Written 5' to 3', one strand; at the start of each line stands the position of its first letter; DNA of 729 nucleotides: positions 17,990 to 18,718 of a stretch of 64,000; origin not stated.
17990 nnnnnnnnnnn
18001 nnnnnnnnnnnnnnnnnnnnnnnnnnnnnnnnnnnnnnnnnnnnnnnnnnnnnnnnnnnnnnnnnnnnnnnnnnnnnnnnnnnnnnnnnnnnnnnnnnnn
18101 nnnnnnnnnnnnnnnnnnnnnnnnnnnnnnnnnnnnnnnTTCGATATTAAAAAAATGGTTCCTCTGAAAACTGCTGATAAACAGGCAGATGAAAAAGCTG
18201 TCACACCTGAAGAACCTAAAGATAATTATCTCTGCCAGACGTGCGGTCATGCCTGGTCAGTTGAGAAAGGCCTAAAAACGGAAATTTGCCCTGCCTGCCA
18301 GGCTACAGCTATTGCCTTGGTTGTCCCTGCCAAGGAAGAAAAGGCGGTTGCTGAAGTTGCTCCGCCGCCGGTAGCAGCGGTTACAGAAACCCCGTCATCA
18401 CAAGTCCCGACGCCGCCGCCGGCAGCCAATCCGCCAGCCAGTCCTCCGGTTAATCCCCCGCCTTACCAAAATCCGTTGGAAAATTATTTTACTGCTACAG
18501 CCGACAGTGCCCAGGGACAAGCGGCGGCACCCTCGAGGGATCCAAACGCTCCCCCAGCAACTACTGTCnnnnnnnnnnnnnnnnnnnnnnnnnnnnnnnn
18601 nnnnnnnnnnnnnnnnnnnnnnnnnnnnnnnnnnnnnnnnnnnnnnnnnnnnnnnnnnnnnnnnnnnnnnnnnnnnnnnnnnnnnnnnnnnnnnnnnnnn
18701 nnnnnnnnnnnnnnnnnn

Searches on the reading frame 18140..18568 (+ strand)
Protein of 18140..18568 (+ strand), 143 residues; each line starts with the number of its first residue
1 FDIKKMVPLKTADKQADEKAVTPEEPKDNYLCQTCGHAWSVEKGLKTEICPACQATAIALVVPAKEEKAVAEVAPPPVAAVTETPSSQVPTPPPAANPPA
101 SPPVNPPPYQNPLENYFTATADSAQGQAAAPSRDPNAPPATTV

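Call 28: search_protein_families(library=pfam, proteins=[window:18140-18568:+], max_evalue=1)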
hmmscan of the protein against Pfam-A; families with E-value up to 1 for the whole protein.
window:18140-18568:+ (143 aa): 13 families
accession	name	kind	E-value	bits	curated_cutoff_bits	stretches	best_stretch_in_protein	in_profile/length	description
PF01155.25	HypA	-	0.00052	20.4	28.9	1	11-60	52-99/112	Hydrogenase/urease nickel incorporation, metallochaperone, hypA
PF14319.11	Zn_Tnp_IS91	-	0.0038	17.6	26.3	1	24-68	33-77/90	Transposase zinc-binding domain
PF12773.13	DZR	-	0.0042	17.7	27.3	1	25-56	8-33/45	Double zinc ribbon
PF09723.15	Zn_ribbon_8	-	0.0043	17.5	34.4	1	30-56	6-35/41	Zinc ribbon domain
PF19134.6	DUF5817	-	0.014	15.8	31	1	32-56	6-30/57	Domain of unknown function (DUF5817)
PF23458.2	DUF7130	-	0.032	14.5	35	1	29-60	53-83/89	Domain of unknown function (DUF7130)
PF23145.1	Zf_2nd_IFT121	-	0.037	14.2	25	1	27-56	14-43/45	IFT121, second zinc finger domain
PF11648.16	RIG-I_C-RD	-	0.063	13.9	25.6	1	11-68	39-96/117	C-terminal domain of RIG-I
PF23547.1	Zn_ribbon_FGT1_1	-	0.07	13.2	27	1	32-56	5-29/35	FORGETTER1 first zinc ribbon domain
PF06827.20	zf-FPG_IleRS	-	0.077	13.3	21.3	1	32-54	4-28/30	Zinc finger found in FPG and IleRS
PF07295.17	DUF1451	-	0.088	13.4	26.1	1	30-56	114-140/146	Zinc-ribbon containing domain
PF08274.17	Zn_Ribbon_YjdM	-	0.37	11.3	30.8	1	27-40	17-30/30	PhnA Zinc-Ribbon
PF21349.2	RUBY_RBDX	-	0.42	10.5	26.5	0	31-56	2-25/30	Rubrerythrin, rubredoxin-like domain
